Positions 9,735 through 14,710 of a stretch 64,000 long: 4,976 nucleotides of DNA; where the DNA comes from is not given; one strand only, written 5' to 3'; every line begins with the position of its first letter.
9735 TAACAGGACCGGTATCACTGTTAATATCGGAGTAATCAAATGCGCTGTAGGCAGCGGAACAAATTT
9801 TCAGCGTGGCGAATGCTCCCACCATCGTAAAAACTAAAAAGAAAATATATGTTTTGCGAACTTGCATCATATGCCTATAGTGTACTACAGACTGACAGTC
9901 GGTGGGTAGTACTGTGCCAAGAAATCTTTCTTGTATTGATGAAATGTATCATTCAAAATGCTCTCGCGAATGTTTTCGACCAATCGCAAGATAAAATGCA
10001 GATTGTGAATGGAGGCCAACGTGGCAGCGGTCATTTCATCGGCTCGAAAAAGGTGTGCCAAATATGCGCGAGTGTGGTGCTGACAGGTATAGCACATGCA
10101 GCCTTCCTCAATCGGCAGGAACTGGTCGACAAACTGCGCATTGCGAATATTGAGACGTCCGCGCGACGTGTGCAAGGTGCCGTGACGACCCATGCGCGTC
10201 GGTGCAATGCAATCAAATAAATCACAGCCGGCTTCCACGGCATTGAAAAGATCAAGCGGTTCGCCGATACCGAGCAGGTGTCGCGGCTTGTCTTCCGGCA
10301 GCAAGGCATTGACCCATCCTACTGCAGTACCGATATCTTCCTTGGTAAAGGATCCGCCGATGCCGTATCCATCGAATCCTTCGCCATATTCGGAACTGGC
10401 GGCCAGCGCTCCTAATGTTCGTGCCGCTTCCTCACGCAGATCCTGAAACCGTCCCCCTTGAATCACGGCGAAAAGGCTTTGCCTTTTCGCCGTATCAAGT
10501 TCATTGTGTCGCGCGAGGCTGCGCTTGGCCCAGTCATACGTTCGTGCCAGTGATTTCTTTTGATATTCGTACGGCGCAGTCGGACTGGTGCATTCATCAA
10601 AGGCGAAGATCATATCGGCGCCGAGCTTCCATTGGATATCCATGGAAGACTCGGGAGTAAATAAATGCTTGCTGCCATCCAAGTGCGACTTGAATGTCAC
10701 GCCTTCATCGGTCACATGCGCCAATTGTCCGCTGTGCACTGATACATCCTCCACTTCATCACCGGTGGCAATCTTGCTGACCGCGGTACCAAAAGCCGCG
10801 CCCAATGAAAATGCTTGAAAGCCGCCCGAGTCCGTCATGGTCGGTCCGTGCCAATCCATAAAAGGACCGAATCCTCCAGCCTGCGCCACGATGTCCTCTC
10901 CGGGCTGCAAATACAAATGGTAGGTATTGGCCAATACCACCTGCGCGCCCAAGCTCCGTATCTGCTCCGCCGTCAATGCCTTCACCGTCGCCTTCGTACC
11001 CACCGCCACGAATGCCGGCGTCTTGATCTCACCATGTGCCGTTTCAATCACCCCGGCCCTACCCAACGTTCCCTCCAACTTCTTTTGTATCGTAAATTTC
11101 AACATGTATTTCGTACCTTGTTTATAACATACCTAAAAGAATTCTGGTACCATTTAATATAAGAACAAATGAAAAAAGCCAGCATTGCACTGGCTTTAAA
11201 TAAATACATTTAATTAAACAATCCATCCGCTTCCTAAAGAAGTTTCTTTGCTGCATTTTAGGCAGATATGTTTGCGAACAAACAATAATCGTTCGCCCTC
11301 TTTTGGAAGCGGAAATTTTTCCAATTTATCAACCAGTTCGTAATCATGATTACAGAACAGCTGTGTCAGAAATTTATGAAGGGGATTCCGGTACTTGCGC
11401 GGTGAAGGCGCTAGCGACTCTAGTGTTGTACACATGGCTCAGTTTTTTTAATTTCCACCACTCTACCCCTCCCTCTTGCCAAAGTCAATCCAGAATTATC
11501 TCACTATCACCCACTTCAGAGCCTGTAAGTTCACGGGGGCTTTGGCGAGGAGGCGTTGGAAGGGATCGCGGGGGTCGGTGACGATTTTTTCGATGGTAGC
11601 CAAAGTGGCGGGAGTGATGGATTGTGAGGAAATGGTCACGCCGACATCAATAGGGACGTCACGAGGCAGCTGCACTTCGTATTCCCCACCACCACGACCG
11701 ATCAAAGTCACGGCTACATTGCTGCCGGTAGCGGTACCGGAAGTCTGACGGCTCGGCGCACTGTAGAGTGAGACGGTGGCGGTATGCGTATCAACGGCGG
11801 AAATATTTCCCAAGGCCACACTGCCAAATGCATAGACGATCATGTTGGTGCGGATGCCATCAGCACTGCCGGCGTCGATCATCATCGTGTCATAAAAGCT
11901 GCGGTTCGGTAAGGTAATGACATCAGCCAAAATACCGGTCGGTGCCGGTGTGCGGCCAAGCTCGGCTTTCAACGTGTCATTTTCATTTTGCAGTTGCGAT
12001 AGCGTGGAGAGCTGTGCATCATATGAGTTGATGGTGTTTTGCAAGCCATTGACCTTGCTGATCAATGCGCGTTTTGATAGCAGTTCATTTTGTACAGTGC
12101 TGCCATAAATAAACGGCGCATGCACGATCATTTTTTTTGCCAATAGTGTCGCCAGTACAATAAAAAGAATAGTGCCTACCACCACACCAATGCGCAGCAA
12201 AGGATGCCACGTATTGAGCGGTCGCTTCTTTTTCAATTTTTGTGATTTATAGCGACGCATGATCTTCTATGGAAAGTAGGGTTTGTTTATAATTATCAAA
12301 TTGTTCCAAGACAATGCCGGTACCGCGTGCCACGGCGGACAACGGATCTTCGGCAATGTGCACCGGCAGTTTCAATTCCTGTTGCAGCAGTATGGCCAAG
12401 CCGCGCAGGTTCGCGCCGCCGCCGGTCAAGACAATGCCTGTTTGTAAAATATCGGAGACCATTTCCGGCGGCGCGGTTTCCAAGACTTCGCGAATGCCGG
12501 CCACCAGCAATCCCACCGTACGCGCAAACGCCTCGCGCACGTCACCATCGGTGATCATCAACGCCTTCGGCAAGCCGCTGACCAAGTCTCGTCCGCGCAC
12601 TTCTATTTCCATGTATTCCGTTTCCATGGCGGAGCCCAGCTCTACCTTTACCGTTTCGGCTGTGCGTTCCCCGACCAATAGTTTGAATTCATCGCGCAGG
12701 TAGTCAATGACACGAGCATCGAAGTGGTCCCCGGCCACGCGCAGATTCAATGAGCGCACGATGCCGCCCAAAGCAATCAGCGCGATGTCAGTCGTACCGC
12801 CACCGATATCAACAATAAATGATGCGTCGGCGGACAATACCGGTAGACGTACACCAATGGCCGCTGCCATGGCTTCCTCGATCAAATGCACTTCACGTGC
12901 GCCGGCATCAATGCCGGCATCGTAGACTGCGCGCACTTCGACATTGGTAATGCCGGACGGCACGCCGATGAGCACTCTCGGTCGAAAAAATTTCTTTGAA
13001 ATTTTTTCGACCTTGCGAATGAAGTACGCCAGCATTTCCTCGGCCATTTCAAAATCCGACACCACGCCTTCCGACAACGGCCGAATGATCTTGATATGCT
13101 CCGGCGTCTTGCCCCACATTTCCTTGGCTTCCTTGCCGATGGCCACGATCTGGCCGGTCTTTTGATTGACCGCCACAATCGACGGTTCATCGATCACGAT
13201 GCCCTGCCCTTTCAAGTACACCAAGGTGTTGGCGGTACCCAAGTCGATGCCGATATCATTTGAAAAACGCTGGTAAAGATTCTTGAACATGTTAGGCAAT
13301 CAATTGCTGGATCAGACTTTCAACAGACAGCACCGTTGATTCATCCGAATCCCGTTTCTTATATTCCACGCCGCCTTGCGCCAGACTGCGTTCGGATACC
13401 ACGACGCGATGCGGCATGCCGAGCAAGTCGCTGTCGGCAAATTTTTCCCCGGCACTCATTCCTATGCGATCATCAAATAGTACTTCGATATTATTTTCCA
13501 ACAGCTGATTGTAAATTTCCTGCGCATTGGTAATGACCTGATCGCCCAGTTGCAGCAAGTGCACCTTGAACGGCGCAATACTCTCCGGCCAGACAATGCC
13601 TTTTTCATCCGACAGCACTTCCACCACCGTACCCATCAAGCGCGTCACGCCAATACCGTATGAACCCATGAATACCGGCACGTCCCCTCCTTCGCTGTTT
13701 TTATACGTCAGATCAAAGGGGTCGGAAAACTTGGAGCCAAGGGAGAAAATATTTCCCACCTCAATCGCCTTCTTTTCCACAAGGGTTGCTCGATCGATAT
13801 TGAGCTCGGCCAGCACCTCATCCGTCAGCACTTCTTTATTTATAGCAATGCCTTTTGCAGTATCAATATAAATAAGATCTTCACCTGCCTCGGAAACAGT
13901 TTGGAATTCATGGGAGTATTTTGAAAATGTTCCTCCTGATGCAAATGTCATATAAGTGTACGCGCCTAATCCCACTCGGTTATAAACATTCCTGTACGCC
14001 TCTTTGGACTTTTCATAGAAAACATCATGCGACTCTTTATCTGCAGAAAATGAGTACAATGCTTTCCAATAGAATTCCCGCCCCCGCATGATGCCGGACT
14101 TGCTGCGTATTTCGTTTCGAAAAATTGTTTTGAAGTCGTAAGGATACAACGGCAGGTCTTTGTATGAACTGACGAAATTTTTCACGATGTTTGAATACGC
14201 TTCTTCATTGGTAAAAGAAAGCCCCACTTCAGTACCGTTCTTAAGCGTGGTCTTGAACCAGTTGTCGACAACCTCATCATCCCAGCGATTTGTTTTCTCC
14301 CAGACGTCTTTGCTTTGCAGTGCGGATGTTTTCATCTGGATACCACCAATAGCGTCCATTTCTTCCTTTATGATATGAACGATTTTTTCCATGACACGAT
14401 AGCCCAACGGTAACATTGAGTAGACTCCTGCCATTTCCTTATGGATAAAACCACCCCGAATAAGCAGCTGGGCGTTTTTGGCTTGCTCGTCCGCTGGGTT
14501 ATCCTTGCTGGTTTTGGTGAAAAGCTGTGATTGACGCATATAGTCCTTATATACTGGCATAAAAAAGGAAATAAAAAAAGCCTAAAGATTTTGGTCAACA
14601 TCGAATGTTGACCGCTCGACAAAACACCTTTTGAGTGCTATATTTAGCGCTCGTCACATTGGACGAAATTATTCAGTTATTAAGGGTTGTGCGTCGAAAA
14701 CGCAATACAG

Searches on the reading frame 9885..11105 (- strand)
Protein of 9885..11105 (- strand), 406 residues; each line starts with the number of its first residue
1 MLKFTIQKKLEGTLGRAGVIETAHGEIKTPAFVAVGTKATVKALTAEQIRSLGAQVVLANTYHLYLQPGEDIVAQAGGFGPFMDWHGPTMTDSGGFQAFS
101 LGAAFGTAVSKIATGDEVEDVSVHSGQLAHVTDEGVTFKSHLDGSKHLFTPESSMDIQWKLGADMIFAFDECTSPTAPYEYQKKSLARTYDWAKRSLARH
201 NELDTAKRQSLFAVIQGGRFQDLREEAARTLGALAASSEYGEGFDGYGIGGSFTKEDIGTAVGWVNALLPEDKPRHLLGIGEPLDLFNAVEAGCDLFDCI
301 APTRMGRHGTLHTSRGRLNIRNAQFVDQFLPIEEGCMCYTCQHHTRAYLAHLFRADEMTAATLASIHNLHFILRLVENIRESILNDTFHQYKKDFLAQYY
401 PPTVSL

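Call 69: search_protein_families(library=pfam, proteins=[window:9885-11105:-], max_evalue=0.0001)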
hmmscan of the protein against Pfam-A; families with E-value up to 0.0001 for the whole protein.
window:9885-11105:- (406 aa): 1 family
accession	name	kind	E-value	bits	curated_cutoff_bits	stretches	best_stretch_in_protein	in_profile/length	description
PF01702.25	TGT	-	3.9e-132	441.1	26.3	1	15-400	3-356/357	Queuine tRNA-ribosyltransferase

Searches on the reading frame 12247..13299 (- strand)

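Call 69: search_protein_families(library=pfam, proteins=[window:12247-13299:-], max_evalue=0.0001)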
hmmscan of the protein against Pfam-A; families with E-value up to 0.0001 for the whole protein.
window:12247-13299:- (350 aa): 5 families
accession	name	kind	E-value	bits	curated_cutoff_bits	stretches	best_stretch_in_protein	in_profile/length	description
PF06723.19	MreB_Mbl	-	1.1e-129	432.4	27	1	13-338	1-326/327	MreB/Mbl protein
PF00012.26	HSP70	-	1.6e-11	43.6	20.6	1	86-207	110-240/599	Hsp70 protein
PF14450.12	FtsA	-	8e-11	42.8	31.8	1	162-318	2-112/127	Cell division protein FtsA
PF25216.1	Volactin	-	1.1e-05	25.5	35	0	251-327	232-317/321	Volactin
PF00022.25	Actin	-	3.5e-05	23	27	0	39-102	31-92/410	Actin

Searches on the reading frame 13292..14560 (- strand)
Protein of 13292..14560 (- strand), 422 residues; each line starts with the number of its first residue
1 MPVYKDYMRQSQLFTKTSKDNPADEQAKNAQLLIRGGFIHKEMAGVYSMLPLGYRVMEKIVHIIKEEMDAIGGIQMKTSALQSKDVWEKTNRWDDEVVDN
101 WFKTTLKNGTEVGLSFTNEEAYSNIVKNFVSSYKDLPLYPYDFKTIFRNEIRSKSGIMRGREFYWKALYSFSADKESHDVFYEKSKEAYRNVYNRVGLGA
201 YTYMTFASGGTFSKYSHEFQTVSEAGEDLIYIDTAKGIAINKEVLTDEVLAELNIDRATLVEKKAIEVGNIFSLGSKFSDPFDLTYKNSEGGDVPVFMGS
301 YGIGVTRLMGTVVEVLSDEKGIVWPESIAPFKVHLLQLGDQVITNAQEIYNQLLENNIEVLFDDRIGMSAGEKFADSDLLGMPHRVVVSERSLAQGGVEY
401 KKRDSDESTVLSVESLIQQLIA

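Call 69: search_protein_families(library=pfam, proteins=[window:13292-14560:-], max_evalue=0.0001)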
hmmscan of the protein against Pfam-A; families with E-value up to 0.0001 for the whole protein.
window:13292-14560:- (422 aa): 2 families
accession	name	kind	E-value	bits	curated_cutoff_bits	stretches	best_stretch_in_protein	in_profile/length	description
PF00587.30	tRNA-synt_2b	-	4.6e-28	98.9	29.3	1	102-314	1-177/179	tRNA synthetase class II core domain (G, H, P, S and T)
PF03129.25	HGTP_anticodon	-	3.9e-15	56.2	21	1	333-420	2-91/94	Anticodon binding domain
